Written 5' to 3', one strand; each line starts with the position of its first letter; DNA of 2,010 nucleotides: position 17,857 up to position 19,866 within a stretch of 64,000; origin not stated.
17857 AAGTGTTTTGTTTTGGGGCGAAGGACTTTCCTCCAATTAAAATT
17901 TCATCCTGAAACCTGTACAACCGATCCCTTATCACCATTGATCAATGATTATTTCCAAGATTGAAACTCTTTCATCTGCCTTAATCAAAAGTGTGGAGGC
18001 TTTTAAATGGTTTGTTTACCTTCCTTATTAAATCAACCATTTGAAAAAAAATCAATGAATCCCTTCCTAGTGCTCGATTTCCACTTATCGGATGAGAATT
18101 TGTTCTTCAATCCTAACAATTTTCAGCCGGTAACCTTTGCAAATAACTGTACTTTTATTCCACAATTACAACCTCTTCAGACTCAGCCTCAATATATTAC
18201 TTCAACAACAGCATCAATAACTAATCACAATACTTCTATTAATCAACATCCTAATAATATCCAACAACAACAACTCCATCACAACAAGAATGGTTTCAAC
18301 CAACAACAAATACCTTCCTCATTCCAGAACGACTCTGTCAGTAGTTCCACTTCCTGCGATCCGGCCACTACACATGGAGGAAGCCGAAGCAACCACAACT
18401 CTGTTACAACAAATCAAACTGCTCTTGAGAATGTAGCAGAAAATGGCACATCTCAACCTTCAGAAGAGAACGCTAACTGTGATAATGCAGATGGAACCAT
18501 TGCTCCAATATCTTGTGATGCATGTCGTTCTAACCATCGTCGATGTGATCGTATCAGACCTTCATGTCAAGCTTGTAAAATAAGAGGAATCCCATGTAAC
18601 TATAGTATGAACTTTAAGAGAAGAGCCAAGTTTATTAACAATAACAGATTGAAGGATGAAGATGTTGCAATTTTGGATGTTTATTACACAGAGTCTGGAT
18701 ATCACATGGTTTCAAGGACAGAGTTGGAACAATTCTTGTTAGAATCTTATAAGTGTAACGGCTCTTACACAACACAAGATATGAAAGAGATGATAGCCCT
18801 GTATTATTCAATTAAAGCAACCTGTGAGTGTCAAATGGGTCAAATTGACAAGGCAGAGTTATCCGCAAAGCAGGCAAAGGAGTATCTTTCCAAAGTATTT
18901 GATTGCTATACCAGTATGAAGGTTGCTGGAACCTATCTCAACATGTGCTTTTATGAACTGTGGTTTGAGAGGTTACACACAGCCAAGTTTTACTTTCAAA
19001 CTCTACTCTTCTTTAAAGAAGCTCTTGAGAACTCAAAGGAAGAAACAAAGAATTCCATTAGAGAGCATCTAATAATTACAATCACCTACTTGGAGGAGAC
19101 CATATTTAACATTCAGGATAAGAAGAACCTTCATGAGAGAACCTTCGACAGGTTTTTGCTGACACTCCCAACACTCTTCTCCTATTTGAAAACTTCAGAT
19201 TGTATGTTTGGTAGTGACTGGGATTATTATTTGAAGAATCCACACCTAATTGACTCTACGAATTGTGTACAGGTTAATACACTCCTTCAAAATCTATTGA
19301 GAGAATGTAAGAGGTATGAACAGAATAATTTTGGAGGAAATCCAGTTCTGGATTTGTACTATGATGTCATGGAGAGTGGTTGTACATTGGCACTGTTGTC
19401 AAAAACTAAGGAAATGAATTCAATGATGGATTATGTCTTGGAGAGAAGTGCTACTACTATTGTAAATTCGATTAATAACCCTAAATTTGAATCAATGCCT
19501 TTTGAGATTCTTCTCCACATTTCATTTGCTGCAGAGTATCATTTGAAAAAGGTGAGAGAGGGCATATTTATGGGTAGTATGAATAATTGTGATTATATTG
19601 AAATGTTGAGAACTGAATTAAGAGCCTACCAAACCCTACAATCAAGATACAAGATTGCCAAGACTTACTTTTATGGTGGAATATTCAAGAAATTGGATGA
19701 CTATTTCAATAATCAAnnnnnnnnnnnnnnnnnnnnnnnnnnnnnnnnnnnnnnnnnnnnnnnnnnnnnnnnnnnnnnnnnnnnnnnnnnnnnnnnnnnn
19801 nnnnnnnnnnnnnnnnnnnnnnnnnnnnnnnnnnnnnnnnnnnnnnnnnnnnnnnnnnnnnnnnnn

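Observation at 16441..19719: Tandem duplicated paralogs of a Zn2Cys6-type regulator in which the upstream copy has lost the zinc cluster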

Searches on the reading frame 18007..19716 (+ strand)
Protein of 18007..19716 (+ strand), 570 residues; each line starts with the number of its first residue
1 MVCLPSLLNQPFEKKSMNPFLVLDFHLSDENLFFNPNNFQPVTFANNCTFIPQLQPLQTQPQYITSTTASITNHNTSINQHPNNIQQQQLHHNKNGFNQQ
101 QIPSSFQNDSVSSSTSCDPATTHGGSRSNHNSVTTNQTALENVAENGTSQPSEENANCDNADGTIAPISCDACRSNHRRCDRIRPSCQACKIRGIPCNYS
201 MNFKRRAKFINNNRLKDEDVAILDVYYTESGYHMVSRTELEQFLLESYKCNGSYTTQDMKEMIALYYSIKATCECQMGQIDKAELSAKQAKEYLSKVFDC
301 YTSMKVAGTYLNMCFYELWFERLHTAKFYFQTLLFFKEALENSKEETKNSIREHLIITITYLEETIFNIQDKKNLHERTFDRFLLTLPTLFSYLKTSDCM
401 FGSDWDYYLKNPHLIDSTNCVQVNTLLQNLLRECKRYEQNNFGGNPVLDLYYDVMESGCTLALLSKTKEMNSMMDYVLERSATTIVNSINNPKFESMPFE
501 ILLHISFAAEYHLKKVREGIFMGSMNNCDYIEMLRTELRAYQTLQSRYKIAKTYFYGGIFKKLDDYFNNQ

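Call 4: search_protein_families(library=pfam, proteins=[window:18007-19716:+], max_evalue=1)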
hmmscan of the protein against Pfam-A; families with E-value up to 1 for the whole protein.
window:18007-19716:+ (570 aa): 4 families
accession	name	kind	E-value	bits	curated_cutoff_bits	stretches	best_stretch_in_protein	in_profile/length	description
PF00172.23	Zn_clus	-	2.1e-07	31.4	21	1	169-205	2-38/39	Fungal Zn(2)-Cys(6) binuclear cluster domain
PF04505.17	CD225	-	0.024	15.2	27.1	1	263-292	23-52/68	Interferon-induced transmembrane protein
PF22360.1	SbsC_spectrin-like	-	0.071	14.3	26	1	276-300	18-42/62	SbsC,spectrin-like repeat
PF14983.11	SPMIP10-like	-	0.22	11.9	27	0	156-222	13-76/138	Sperm-associated microtubule inner protein 10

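Call 5: find_homologous_proteins(query=window:18007-19716:+)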
Query window:18007-19716:+ (570 aa): 5 proteins with E <= 0.001 among 5123 candidates.
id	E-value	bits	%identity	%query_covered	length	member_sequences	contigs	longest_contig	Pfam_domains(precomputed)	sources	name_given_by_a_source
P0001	0.0e+0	1258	98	97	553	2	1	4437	PF00172.24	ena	-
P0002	2.0e-152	527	55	77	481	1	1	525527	PF00172.24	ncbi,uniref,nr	ncbi:hypothetical protein C9374_007407 [Naegleria lovaniensis]|uniref:Zn(2)-C6 fungal-type domain-co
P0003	2.8e-123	431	46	79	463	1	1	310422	PF00172.24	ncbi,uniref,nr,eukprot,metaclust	ncbi:predicted protein [Naegleria gruberi]|uniref:Predicted protein n=1 Tax=Naegleria gruberi TaxID=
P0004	5.5e-118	413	48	70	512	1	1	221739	PF00172.24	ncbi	ncbi:hypothetical protein ABK040_011218 [Willaertia magna]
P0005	1.5e-97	346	48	66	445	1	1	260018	-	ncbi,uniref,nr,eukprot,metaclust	ncbi:predicted protein [Naegleria gruberi]|uniref:Predicted protein n=1 Tax=Naegleria gruberi TaxID=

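Call 10: find_encoding_contigs(protein=P0002, flank=10000, max_places=3)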
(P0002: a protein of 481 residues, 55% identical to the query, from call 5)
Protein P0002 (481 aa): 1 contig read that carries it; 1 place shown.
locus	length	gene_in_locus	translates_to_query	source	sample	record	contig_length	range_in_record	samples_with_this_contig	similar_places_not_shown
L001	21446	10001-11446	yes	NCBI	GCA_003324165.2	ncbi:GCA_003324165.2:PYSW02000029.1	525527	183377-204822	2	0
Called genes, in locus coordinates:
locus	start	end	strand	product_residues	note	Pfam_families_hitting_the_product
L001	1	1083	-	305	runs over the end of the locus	PF01026:TatD_DNase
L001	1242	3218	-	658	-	PF01585:G-patch, PF01728:FtsJ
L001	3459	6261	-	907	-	-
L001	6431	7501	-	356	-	PF13358:DDE_3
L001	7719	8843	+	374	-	-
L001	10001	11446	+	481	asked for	PF00172:Zn_clus (weak)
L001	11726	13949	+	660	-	PF00664:ABC_membrane, PF02463:SMC_N (faint), PF00005:ABC_tran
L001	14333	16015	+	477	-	PF00415:RCC1 (faint), PF25390:WD40_RLD, PF13540:RCC1_2 (weak)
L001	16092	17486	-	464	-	PF00091:Tubulin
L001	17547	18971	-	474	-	-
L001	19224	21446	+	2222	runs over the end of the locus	PF03547:Mem_trans, PF25474:TPR_TmcB, PF00989:PAS, PF13426:PAS_9, PF00211:Guanylate_cyc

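Call 11: find_encoding_contigs(protein=P0005, flank=10000, max_places=3)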
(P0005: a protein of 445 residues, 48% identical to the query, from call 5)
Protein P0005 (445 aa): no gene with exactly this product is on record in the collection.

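Call 13: find_encoding_contigs(protein=P0003, flank=10000, max_places=3)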
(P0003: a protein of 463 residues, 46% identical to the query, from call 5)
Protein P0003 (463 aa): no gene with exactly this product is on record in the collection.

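Call 14: find_encoding_contigs(protein=P0004, flank=10000, max_places=3)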
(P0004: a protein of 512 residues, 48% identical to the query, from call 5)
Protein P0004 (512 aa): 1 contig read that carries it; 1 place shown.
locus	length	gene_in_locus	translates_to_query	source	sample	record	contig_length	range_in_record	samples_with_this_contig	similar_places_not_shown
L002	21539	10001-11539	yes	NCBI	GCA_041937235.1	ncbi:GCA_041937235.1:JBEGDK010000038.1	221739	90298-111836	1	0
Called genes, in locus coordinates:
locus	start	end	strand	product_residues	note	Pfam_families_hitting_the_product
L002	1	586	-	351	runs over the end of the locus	-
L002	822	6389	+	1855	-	PF11573:Med23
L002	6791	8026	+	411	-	PF00108:Thiolase_N, PF00109:ketoacyl-synt (weak), PF02803:Thiolase_C, PF22691:Thiolase_C_1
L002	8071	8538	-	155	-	PF01337:Barstar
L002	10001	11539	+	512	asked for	PF00172:Zn_clus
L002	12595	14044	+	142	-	PF00664:ABC_membrane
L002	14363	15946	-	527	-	-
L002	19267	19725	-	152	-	PF01337:Barstar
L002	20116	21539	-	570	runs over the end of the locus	PF01293:PEPCK_ATP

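Call 15: find_encoding_contigs(protein=P0001, flank=10000, max_places=3)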
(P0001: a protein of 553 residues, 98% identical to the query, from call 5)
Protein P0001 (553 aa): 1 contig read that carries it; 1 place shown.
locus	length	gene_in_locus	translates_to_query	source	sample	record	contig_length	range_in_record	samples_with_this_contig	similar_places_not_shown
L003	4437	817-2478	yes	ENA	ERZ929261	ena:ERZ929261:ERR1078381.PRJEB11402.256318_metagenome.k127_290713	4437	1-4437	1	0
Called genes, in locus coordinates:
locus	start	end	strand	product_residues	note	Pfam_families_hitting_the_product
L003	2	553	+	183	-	?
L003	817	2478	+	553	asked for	PF00172:Zn_clus (weak)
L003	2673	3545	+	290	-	PF00664:ABC_membrane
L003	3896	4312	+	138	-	PF00005:ABC_tran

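Call 35: predict_structure(alignment_id=A1)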
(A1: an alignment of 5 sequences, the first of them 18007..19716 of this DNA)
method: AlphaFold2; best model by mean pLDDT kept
length: 570 residues; sequences in the alignment: 5
mean_pLDDT: 58.7   pTM: 0.40
mean pLDDT of the five models: 58.7, 52.8, 51.5, 47.4, 47.2
residues with pLDDT >= 90: 36; 70-90: 200; 50-70: 107; < 50: 227
segments of 3 or more residues with pLDDT < 50: 1-60, 62-81, 83-118, 120-184, 198-211, 346-348, 367-378, 395-400, 522-527
pLDDT, mean of each block of 10 residues (from residue 1): 29 32 31 27 25 30 29 28 31 27 29 33 27 24 26 29 33 45 51 51 41 78 75 78 84 72 93 78 90 83 83 77 70 76 58 65 52 42 53 49 61 75 82 79 77 88 84 86 92 77 84 82 53 89 68 61 77
secondary structure, 60 per line:
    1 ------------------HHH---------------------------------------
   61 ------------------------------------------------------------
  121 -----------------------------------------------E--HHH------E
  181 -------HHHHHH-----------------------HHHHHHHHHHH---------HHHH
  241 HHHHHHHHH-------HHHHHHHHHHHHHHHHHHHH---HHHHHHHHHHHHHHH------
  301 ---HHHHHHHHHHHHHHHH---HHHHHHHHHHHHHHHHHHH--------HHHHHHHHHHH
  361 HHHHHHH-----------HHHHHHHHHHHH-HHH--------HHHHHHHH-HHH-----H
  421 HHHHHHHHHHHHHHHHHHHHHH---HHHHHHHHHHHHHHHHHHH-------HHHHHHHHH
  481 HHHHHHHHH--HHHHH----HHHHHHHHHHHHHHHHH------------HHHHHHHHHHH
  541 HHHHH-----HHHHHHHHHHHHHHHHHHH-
elements in order: H188-193 H217-227 H237-249 H257-276 H280-294 H304-319 H323-341 H350-367 H379-390 H403-410 H420-442 H446-464 H472-489 H492-496 H501-517 H530-545 H551-569

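Call 40: fold_search(model_id=the predicted structure, library=pdb)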
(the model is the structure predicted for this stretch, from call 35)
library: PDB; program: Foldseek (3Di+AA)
matches with E <= 10: 417; with E <= 0.001: 0
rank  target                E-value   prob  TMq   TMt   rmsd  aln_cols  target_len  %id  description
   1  8cwy_A                4.2e-02  0.80  0.13  0.16  19.2       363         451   14  Accurate computational design of genetically encoded 3D protein crystals (released 2023-11-01)
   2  8ffz_C                2.1e-01  0.28  0.13  0.10  23.8       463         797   10  TFIIIA-TFIIIC-Brf1-TBP complex bound to 5S rRNA gene (released 2023-06-21)
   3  7t7t_A                2.9e-01  0.84  0.20  0.23  17.2       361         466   10  Structure of TSK/BRU1 bound to histone H3.1 (released 2022-03-30)
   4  3edt_B                3.7e-01  0.72  0.17  0.32  12.9       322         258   13  Crystal structure of the mutated S328N hKLC2 TPR domain (released 2009-02-10)
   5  9cru_G                4.1e-01  0.60  0.16  0.28  16.1       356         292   10  Y20S (Sec18-Sec17-Sec9-Sso1-Snc1) EDTA - Class 1 (released 2025-08-27)
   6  5a7d_H                4.3e-01  0.60  0.19  0.27  17.4       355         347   13  Tetrameric assembly of LGN with Inscuteable (released 2016-08-03)
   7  6swu_C                4.7e-01  0.51  0.15  0.25  15.5       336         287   14  Crystal structure of the TPR domain of KLC1 in complex with an engineered high-affinity cargo peptide. (released 2020-09-30)
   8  7dkh_I                4.7e-01  0.35  0.15  0.11  17.1       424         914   12  Crystal structure of the Ctr9/Paf1/Cdc73/Rtf1 quaternary complex (released 2021-11-24)
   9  5a7d_D                4.9e-01  0.63  0.17  0.26  15.9       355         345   12  Tetrameric assembly of LGN with Inscuteable (released 2016-08-03)
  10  6fv0_A                5.1e-01  0.28  0.11  0.20  14.8       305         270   14  Crystal structure of the TPR domain of KLC1 in complex with the C-terminal peptide of torsinA (released 2018-03-28)
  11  8rtc_A                5.5e-01  0.82  0.26  0.37  12.8       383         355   12  Rap from bacteriophage Phi3T in presence of pheromone RGHTS (released 2024-07-24)
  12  8rst_A                5.7e-01  0.77  0.26  0.35  11.7       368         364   14  Rap from bacteriophage Phi3T in presence of pheromone SRGHTS (released 2024-07-24)
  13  9ya0_BA               5.7e-01  0.66  0.21  0.29  11.9       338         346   10  Cryo-EM structure of pre-conoid ring 2 (PCR P2 ring)from Toxoplasma gondii (released 2025-11-19)
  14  5a7d_G                5.7e-01  0.57  0.20  0.29  17.5       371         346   11  Tetrameric assembly of LGN with Inscuteable (released 2016-08-03)
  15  9nlu_H                5.7e-01  0.35  0.14  0.24  19.0       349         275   11  Y20S (Sec18-Sec17-Sec9-Sso1-Snc1) EDTA - Class 5 (released 2025-10-01)
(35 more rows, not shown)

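Call 46: list_cluster_members(proteins=[P0005, window:18055-19716:+, window:18007-19716:+, P0003, P0001, P0033, P0029, P0008])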
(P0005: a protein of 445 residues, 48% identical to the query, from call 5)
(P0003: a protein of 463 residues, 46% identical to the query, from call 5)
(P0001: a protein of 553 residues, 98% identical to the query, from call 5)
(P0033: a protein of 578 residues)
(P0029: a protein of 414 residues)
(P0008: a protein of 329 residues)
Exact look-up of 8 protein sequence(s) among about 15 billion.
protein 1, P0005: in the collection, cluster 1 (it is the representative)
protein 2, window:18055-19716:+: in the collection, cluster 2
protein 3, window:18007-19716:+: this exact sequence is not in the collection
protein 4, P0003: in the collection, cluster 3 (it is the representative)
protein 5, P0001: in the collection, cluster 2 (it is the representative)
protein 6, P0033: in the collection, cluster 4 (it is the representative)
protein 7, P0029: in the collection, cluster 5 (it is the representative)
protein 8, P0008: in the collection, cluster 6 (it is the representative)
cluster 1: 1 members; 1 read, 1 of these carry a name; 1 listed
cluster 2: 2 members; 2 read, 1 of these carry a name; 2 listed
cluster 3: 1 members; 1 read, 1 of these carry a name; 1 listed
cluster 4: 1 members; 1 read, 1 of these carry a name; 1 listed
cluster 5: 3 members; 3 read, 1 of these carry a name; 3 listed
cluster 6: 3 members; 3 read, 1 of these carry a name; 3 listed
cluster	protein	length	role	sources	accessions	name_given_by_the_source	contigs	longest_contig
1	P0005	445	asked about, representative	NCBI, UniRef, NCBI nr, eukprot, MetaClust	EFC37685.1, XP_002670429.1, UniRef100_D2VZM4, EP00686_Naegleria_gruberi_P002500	predicted protein [Naegleria gruberi] | Predicted protein n=1 Tax=Naegleria gruberi TaxID=5762 RepID=D2VZM4_NAEGR | uncharacterized protein NAEGRDRAFT_74540 [Naegleria gruberi]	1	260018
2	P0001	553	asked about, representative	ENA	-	-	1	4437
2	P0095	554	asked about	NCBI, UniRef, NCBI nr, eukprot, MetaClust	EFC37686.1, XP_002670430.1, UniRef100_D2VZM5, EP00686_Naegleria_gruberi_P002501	predicted protein [Naegleria gruberi] | Predicted protein n=1 Tax=Naegleria gruberi TaxID=5762 RepID=D2VZM5_NAEGR | uncharacterized protein NAEGRDRAFT_74541 [Naegleria gruberi]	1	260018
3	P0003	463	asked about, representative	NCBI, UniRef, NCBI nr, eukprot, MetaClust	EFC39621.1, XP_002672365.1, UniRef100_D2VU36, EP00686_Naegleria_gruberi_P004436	predicted protein [Naegleria gruberi] | Predicted protein n=1 Tax=Naegleria gruberi TaxID=5762 RepID=D2VU36_NAEGR | uncharacterized protein NAEGRDRAFT_52256 [Naegleria gruberi]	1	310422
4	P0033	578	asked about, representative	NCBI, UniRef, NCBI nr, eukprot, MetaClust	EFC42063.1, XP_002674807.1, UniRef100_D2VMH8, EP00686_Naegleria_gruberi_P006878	predicted protein [Naegleria gruberi] | Predicted protein n=1 Tax=Naegleria gruberi TaxID=5762 RepID=D2VMH8_NAEGR | uncharacterized protein NAEGRDRAFT_50776 [Naegleria gruberi]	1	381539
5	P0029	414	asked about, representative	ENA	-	-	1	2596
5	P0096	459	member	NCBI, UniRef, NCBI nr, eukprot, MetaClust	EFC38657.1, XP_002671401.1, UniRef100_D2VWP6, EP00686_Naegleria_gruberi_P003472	predicted protein [Naegleria gruberi] | Predicted protein n=1 Tax=Naegleria gruberi TaxID=5762 RepID=D2VWP6_NAEGR | uncharacterized protein NAEGRDRAFT_73457 [Naegleria gruberi]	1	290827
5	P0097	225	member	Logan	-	-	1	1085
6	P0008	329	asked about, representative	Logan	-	-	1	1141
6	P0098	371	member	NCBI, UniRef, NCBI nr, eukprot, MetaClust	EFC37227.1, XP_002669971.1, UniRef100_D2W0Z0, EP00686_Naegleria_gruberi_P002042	predicted protein [Naegleria gruberi] | Predicted protein n=1 Tax=Naegleria gruberi TaxID=5762 RepID=D2W0Z0_NAEGR | uncharacterized protein NAEGRDRAFT_75029 [Naegleria gruberi]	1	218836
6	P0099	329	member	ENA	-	-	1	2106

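Call 80: search_protein_families(library=pfam, alignment_id=A6, max_evalue=0.01)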
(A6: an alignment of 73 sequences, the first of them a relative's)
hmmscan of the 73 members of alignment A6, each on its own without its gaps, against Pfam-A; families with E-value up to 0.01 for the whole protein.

A. member 1, P0095 (554 aa): 1 family
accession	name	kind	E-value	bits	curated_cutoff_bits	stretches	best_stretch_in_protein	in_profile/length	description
PF00172.23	Zn_clus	-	2e-07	31.4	21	1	153-189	2-38/39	Fungal Zn(2)-Cys(6) binuclear cluster domain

B. families by the number of members that match (of 73 scanned): 6 families
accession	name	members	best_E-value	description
PF00172.23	Zn_clus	46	2.6e-10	Fungal Zn(2)-Cys(6) binuclear cluster domain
PF13424.12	TPR_12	1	0.0008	Tetratricopeptide repeat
PF17205.9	PSI_integrin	1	0.0023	Integrin plexin domain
PF02536.19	mTERF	1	0.0025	mTERF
PF20824.2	Cmr2_hel_dom2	1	0.0053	CRISPR RNA silencing complex Cmr2 subunit, second helical domain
PF17208.8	RBR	1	0.0056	RNA binding Region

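Call 90: find_encoding_contigs(protein=window:18055-19716:+, flank=6000, max_places=6)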
Protein window:18055-19716:+ (554 aa): no gene with exactly this product is on record in the collection.

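Call 96: search_protein_families(library=pfam, proteins=[P0096], max_evalue=1)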
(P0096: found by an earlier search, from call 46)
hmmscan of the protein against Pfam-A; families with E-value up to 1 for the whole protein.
P0096 (459 aa): 1 family
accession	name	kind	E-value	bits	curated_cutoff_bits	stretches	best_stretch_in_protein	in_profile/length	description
PF00172.23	Zn_clus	-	0.0014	19.2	21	1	9-32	16-39/39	Fungal Zn(2)-Cys(6) binuclear cluster domain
